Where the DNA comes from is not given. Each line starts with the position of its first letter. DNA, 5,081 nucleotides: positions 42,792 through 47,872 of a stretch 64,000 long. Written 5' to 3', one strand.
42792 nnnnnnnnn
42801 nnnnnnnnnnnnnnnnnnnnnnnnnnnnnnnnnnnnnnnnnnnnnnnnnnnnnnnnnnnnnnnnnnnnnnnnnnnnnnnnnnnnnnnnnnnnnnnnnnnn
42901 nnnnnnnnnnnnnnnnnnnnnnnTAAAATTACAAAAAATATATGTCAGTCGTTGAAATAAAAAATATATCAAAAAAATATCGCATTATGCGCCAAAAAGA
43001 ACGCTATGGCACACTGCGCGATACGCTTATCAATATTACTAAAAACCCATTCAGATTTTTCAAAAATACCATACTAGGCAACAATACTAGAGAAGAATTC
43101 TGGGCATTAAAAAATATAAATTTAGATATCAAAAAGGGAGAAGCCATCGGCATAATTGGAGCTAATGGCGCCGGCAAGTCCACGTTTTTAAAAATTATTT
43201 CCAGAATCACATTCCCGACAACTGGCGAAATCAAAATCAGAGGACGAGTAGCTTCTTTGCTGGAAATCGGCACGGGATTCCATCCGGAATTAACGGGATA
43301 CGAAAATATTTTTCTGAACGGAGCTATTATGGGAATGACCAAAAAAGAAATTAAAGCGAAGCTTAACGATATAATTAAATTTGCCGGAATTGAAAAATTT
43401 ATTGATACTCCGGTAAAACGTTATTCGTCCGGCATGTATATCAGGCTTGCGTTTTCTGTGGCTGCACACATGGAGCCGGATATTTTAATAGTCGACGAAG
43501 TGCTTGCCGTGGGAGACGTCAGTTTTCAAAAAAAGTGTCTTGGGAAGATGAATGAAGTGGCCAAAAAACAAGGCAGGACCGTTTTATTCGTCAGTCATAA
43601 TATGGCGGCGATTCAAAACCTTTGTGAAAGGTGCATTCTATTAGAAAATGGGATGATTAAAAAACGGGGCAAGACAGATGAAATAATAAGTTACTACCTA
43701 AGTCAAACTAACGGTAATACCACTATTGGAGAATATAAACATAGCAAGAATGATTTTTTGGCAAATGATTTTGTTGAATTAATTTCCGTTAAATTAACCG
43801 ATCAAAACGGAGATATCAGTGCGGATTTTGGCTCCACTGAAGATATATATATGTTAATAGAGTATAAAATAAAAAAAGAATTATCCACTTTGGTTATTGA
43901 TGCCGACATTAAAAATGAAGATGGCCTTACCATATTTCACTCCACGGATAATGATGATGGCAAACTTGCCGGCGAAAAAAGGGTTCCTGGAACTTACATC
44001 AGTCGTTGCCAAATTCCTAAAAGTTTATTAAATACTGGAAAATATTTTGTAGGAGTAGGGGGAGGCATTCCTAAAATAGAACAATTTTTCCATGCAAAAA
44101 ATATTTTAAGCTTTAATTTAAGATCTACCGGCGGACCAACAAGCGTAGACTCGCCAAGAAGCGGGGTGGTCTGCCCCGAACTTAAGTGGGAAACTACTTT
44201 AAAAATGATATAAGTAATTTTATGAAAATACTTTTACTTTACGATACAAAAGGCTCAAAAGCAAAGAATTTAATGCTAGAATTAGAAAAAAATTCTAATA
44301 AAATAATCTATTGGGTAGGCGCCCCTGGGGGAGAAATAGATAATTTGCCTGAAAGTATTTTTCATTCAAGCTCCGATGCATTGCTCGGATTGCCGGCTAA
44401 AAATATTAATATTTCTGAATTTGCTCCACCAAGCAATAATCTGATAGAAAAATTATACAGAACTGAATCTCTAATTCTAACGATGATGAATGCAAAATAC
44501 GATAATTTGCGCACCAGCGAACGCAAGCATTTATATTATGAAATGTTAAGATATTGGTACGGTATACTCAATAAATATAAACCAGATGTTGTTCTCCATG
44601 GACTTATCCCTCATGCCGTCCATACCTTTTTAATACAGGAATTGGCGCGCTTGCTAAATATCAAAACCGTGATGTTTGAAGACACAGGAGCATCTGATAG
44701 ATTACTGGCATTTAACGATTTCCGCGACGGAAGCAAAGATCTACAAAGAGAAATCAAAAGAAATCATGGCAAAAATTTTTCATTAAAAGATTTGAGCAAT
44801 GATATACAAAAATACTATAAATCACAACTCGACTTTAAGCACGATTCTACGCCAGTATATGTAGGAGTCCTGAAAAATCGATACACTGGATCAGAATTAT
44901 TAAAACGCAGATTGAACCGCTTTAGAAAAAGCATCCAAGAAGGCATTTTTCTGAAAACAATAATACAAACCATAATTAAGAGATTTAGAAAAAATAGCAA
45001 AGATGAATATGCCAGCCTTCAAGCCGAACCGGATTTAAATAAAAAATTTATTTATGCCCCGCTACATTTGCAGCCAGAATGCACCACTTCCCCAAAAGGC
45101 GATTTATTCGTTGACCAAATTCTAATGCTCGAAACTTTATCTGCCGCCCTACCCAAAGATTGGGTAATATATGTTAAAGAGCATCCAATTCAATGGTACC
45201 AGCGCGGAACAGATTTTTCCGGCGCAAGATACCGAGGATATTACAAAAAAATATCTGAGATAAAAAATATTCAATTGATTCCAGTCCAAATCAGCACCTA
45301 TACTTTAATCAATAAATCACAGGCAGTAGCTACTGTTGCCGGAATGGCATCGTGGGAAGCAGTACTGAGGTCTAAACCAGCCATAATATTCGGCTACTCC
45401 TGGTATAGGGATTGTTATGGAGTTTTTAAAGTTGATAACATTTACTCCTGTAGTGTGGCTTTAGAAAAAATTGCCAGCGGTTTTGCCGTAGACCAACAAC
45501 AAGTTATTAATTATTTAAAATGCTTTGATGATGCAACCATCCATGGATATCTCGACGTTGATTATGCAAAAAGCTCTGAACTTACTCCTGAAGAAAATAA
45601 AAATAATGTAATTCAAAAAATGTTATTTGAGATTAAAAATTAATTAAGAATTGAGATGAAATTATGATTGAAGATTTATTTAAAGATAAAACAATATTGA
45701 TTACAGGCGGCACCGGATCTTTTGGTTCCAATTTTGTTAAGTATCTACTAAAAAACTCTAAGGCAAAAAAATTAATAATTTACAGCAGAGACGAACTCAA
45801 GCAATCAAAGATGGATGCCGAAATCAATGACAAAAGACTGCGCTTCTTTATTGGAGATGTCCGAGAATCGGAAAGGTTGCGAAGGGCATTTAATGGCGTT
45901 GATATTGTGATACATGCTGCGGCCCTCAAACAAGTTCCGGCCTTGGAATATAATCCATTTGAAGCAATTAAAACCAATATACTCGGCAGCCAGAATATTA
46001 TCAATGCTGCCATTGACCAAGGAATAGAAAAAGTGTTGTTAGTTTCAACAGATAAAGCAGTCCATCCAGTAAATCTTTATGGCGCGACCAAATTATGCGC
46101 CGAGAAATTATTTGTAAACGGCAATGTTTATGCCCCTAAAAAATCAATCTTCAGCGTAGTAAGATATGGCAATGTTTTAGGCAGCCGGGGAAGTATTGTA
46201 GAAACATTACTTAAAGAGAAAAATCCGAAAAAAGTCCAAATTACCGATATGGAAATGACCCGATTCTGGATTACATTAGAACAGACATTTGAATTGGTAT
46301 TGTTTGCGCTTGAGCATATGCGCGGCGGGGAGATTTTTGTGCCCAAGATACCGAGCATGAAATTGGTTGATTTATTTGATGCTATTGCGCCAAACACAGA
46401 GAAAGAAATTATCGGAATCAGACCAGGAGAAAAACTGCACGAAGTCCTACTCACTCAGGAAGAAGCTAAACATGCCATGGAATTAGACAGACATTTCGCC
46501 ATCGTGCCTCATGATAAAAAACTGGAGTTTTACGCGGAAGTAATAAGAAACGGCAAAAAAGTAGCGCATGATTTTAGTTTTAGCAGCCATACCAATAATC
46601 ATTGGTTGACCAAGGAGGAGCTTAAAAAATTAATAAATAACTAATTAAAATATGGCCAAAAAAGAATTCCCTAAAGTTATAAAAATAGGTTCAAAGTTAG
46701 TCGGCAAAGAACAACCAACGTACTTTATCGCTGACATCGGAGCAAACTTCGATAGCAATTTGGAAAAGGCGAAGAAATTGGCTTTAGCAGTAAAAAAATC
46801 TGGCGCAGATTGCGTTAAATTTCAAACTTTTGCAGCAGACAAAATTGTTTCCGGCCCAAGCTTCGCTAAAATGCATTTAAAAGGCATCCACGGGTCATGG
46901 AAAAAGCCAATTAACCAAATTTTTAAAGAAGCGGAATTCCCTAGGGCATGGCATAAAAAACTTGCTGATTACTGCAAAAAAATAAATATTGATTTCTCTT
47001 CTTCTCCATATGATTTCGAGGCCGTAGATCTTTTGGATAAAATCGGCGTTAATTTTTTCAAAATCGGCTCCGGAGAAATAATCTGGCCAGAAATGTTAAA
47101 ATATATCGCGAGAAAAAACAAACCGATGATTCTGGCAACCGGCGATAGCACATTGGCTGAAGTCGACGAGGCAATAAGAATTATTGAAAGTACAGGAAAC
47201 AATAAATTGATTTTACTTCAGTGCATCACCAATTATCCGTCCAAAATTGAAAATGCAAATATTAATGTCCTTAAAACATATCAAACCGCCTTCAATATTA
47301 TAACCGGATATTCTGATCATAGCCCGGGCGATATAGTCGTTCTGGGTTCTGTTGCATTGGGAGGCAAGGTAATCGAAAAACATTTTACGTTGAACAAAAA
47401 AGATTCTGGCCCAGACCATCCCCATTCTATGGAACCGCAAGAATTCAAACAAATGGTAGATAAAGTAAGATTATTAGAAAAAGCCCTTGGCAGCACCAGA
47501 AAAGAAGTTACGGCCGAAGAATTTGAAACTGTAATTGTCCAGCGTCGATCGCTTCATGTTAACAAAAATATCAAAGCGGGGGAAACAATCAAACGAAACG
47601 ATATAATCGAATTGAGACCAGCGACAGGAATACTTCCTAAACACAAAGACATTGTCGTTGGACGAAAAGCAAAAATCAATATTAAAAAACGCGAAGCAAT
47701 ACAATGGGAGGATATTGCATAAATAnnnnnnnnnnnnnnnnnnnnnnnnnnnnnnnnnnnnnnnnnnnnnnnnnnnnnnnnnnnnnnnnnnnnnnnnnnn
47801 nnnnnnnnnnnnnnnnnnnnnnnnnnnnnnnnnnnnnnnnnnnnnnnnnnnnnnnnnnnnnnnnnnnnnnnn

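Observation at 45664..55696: Nonulosonic acid (pseudaminic/legionaminic-type) pathway core, linked to two cobalamin radical SAM enzymes and a class III aminotransferase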

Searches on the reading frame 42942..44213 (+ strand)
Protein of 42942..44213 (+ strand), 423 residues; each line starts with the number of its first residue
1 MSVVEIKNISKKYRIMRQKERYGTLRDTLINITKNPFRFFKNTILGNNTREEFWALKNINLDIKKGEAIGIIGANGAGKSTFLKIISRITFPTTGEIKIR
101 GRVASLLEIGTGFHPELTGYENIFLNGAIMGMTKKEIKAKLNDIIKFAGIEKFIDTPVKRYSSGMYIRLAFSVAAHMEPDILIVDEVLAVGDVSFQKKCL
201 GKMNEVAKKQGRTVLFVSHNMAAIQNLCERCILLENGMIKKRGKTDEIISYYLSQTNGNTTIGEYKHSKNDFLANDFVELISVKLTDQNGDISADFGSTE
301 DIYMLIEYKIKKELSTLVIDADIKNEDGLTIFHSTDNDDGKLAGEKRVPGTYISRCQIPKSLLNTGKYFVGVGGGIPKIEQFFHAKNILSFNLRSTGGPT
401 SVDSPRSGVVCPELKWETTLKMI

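Call 4: search_protein_families(library=pfam, proteins=[window:42942-44213:+], max_evalue=0.01)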
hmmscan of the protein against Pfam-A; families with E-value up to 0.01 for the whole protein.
window:42942-44213:+ (423 aa): 5 families
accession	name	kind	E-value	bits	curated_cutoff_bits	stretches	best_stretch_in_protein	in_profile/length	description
PF00005.33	ABC_tran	-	8.2e-22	78.7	25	1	56-187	1-135/137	ABC transporter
PF14524.12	Wzt_C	-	3.2e-10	40.6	30.4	1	278-397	10-133/143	Wzt C-terminal domain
PF13304.12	AAA_21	-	5.2e-05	23.9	27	1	70-89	3-22/304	AAA domain, putative AbiEii toxin, Type IV TA system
PF13476.12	AAA_23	-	0.00051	21.2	27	1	59-99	13-52/201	AAA domain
PF13555.12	AAA_29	-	0.0041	17.3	27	1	61-93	17-49/61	P-loop containing region of AAA domain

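Call 49: search_protein_families(library=ncbifam, proteins=[window:42942-44213:+], max_evalue=0.00001)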
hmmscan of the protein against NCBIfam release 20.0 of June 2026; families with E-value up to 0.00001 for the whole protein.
window:42942-44213:+ (423 aa): 180 families (the best 25 are shown)
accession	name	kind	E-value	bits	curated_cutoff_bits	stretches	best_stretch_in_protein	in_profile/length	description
NF010065.0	PRK13545.1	equivalog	9.2e-65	219.3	538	1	37-253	21-235/549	teichoic acids export protein ATP-binding subunit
NF010066.0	PRK13546.1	equivalog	1.2e-56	192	320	1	4-256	5-238/264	teichoic acids export ABC transporter ATP-binding subunit TagH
NF050108.1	galactan_ABC_ATP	equivalog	2.5e-56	190.6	400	1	54-254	43-242/244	galactan export ABC transporter ATP-binding subunit Wzt/RfbE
TIGR04521.1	ECF_ATPase_2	equivalog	4.3e-33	114.6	330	2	119-251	102-235/279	energy-coupling factor transporter ATPase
TIGR01188.1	drrA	subfamily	1.8e-32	112.9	312.45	1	51-251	4-214/302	daunorubicin resistance ABC transporter, ATP-binding protein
NF040933.2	ABC_arch_GlcV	equivalog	2.6e-30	105.5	450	1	49-276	15-256/357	glucose ABC transporter ATP-binding protein GlcV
TIGR04520.1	ECF_ATPase_1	equivalog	2.7e-28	99.1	315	2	130-250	106-225/269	energy-coupling factor transporter ATPase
TIGR01186.1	proV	subfamily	9.3e-28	97.4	326.6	1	55-311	8-274/363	betaine/proline/choline family ABC transporter ATP-binding protein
NF010170.0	PRK13651.1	equivalog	1.9e-25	89.5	432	2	121-250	125-254/308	cobalt transporter ATP-binding subunit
TIGR00968.1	3a0106s01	subfamily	2.7e-25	89.3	342.75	1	52-249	12-219/237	sulfate ABC transporter ATP-binding protein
NF040840.2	tungstate_WtpC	equivalog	3.4e-25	89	440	1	54-250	14-220/347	tungstate ABC transporter ATP-binding protein WtpC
NF043075.1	MMSYN1_0197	equivalog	1.7e-24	86.4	550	1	55-251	17-223/341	spermidine/putrescine ABC transporter ATP-binding protein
NF010059.0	PRK13536.1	equivalog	2e-24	86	549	1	56-250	59-263/342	nodulation factor ABC transporter ATP-binding protein NodI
TIGR02769.1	nickel_nikE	equivalog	2.5e-24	86.2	332.55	2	132-246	121-236/265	nickel import ATP-binding protein NikE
NF010060.0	PRK13537.1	equivalog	3.6e-24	85.2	521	1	56-250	31-235/314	nodulation factor ABC transporter ATP-binding protein NodI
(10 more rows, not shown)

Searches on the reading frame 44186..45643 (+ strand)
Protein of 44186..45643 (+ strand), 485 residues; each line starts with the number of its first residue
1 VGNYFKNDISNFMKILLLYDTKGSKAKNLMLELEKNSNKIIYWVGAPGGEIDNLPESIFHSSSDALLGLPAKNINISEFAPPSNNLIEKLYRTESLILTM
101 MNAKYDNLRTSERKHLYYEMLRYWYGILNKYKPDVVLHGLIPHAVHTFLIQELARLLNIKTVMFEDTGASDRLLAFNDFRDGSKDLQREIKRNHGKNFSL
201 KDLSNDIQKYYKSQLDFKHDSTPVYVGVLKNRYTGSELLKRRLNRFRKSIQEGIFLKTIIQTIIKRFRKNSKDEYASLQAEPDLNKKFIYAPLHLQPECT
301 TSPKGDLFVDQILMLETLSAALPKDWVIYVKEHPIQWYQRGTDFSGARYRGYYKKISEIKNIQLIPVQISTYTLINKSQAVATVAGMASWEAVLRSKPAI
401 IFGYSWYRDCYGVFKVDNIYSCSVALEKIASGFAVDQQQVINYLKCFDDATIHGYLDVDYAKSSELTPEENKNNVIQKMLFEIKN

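Call 4: search_protein_families(library=pfam, proteins=[window:44186-45643:+], max_evalue=0.01)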
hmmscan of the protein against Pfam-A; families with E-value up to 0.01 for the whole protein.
window:44186-45643:+ (485 aa): 1 family
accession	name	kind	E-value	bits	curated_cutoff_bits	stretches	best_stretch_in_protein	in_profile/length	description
PF05159.20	Capsule_synth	-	2.8e-07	30.7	20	1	312-408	174-267/310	Capsule polysaccharide biosynthesis protein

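Call 49: search_protein_families(library=ncbifam, proteins=[window:44186-45643:+], max_evalue=0.00001)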
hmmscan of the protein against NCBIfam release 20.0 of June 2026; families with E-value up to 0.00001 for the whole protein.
window:44186-45643:+ (485 aa): 0 families

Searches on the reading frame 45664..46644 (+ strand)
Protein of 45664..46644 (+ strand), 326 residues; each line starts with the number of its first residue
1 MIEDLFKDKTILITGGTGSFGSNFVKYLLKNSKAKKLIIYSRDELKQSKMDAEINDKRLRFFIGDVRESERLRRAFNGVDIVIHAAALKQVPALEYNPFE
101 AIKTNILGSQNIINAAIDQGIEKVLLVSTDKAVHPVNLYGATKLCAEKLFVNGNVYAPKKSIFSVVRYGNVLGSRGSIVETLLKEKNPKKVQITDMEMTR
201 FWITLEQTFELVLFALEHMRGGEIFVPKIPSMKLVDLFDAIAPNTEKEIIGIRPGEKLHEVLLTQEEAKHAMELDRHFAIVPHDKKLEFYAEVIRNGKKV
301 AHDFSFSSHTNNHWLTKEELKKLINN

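Call 3: search_protein_families(library=pfam, proteins=[window:45664-46644:+], max_evalue=0.01)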
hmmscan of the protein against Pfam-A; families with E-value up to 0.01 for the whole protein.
window:45664-46644:+ (326 aa): 13 families
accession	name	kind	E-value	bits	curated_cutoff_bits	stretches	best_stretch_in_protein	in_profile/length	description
PF02719.21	Polysacc_synt_2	-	2.3e-95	319.6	20.2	1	11-280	1-291/293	Polysaccharide biosynthesis protein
PF01370.27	Epimerase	-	1.4e-24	87.2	20.9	1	11-225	1-237/240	NAD dependent epimerase/dehydratase family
PF01073.25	3Beta_HSD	-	1.2e-18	67.5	22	1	12-135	1-122/280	3-beta hydroxysteroid dehydrogenase/isomerase family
PF16363.11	GDP_Man_Dehyd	-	2.3e-17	63.9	27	1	12-151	1-165/332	GDP-mannose 4,6 dehydratase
PF13460.12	NAD_binding_10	-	1.5e-11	44.9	27.2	1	15-134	1-103/184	NAD(P)H-binding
PF04321.23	RmlD_sub_bind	-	1.6e-11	44.3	27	1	10-188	2-170/287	RmlD substrate binding domain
PF07993.18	NAD_binding_4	-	4.3e-10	39.6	20.1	1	13-133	1-140/258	Male sterility protein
PF05368.20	NmrA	-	2e-09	37.9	27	1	8-167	2-149/298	NmrA-like family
PF08659.16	KR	-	8e-07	29.6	22.6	1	10-100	2-103/180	KR domain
PF00106.31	adh_short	-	5.5e-06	26.4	26.6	1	9-119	1-122/195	short chain dehydrogenase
PF03435.24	Sacchrp_dh_NADP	-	2.6e-05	25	25.1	1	11-86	1-76/129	Saccharopine dehydrogenase NADP binding domain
PF01118.30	Semialdhyde_dh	-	0.00014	22.7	26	1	11-87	2-75/121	Semialdehyde dehydrogenase, NAD binding domain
PF01488.26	Shikimate_DH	-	0.0027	18.2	24.3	1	6-90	10-87/138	Shikimate / quinate 5-dehydrogenase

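Call 6: search_protein_families(library=ncbifam, proteins=[window:45664-46644:+], max_evalue=0.001)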
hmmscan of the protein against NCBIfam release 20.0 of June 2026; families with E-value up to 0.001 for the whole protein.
window:45664-46644:+ (326 aa): 36 families (the best 25 are shown)
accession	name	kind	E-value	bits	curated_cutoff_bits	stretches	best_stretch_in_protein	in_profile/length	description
TIGR03589.1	PseB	equivalog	1.2e-138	461.5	407.75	1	6-323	2-323/324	UDP-N-acetylglucosamine 4,6-dehydratase (inverting)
TIGR04130.1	FnlA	equivalog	3.3e-76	256.3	730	1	5-324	1-325/337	UDP-N-acetylglucosamine 4,6-dehydratase/5-epimerase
TIGR04180.1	EDH_00030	hypoth_equivalog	4.5e-18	65.4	475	1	11-131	1-123/297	NAD-dependent 4,6-dehydratase LegB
TIGR01179.1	galE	equivalog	1.9e-16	59.8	262.3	1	11-176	2-181/332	UDP-glucose 4-epimerase GalE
TIGR03466.1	HpnA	hypoth_equivalog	1.4e-14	53.8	367.65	1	10-131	2-115/327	hopanoid-associated sugar epimerase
TIGR01181.1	dTDP_gluc_dehyt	equivalog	2.1e-14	53.3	365.1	1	11-158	2-147/321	dTDP-glucose 4,6-dehydratase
TIGR02622.1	CDP_4_6_dhtase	equivalog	2.5e-13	49.9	278.45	1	6-133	2-133/352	CDP-glucose 4,6-dehydratase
NF041293.1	G6PDh_Azf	equivalog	3.1e-13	49.7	400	1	8-134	2-120/252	NAD-dependent glucose-6-phosphate dehydrogenase Azf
TIGR02197.1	heptose_epim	equivalog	8e-13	48.2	274.6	1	11-175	1-174/316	ADP-glyceromanno-heptose 6-epimerase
NF052578.1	StrlDmthSdmBMthl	equivalog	3.8e-10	40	600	1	10-134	2-118/328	sterol demethylase protein SdmB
NF007956.0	PRK10675.1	subfamily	5.5e-10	38.9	394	1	11-129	3-124/338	UDP-glucose 4-epimerase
NF042422.1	oxyalk_red_OleD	equivalog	7e-10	38.8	580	1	11-135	3-116/329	2-alkyl-3-oxoalkanoate reductase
TIGR01214.1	rmlD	equivalog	9.7e-10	38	224.05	1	10-152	1-137/285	dTDP-4-dehydrorhamnose reductase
NF043036.1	ErythonDh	equivalog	3.2e-08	33.1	325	1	11-135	3-130/321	D-erythronate dehydrogenase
NF042423.1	oxyalk_red_Shew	equivalog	1.2e-07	31.2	580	1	9-130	9-119/331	2-alkyl-3-oxoalkanoate reductase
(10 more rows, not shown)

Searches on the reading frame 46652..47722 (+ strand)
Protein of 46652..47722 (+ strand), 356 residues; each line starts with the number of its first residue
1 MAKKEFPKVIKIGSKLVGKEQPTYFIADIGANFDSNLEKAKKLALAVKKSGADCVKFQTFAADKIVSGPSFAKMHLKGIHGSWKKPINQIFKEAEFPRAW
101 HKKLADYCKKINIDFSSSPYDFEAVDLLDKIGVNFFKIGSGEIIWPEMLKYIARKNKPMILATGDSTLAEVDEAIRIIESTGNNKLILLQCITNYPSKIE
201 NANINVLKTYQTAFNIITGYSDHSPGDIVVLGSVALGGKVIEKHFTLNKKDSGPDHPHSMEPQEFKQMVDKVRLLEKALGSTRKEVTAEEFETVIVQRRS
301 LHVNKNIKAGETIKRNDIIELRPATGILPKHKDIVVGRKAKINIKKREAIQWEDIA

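Call 3: search_protein_families(library=pfam, proteins=[window:46652-47722:+], max_evalue=0.01)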
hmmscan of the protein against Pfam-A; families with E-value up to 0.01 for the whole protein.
window:46652-47722:+ (356 aa): 2 families
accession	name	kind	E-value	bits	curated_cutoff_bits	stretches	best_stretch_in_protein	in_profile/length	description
PF03102.20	NeuB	-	6.5e-83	278.3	22.1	1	47-283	5-240/241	NeuB family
PF08666.17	SAF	-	2.7e-07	31.5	21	1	298-355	1-62/63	SAF domain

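Call 6: search_protein_families(library=ncbifam, proteins=[window:46652-47722:+], max_evalue=0.001)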
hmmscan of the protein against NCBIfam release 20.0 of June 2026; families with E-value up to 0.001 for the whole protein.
window:46652-47722:+ (356 aa): 4 families
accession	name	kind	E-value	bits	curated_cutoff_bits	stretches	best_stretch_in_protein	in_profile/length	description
TIGR03569.1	NeuB_NnaB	equivalog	4.7e-96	321.7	399.65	1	23-350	1-329/329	N-acetylneuraminate synthase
TIGR03586.1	PseI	equivalog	1.9e-90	303.4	340.25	1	23-349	2-326/327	pseudaminic acid synthase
NF006421.0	PRK08673.1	subfamily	0.00038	19.8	335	0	123-281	169-335/338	3-deoxy-7-phosphoheptulonate synthase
TIGR01361.1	DAHP_synth_Bsub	equivalog_domain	0.00064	19.2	267.75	0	133-273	109-258/260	3-deoxy-7-phosphoheptulonate synthase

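Call 10: search_solved_structures(query=window:46652-47722:+, max_evalue=0.001)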
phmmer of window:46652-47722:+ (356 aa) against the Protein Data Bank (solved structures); distinct sequences matched with E-value up to 0.001: 8.
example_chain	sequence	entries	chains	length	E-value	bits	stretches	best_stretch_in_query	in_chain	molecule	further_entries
1vli_A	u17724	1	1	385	1.2e-54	188.8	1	10-355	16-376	Spore coat polysaccharide biosynthesis protein spsE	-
8h2c_A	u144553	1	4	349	4.2e-53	183.7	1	20-354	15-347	Pseudaminic acid synthase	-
1xuu_A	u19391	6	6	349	2.2e-38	135.3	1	10-355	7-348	polysialic acid capsule biosynthesis protein SiaC | N-acetylneuraminate synthase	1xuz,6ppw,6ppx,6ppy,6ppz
4ipj_A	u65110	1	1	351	5.6e-38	134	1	10-355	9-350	Polysialic acid capsule biosynthesis protein SiaC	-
4ipi_A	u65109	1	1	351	1.4e-37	132.7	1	10-355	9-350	Polysialic acid capsule biosynthesis protein SiaC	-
2wqp_A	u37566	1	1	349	5.4e-37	130.8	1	10-355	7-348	POLYSIALIC ACID CAPSULE BIOSYNTHESIS PROTEIN SIAC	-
6ncs_A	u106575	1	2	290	5.9e-33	117.5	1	9-298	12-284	N-acetylneuraminic acid (Sialic acid) synthetase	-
3g8r_A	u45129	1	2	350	2.4e-18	69.5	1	91-319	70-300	Probable spore coat polysaccharide biosynthesis protein E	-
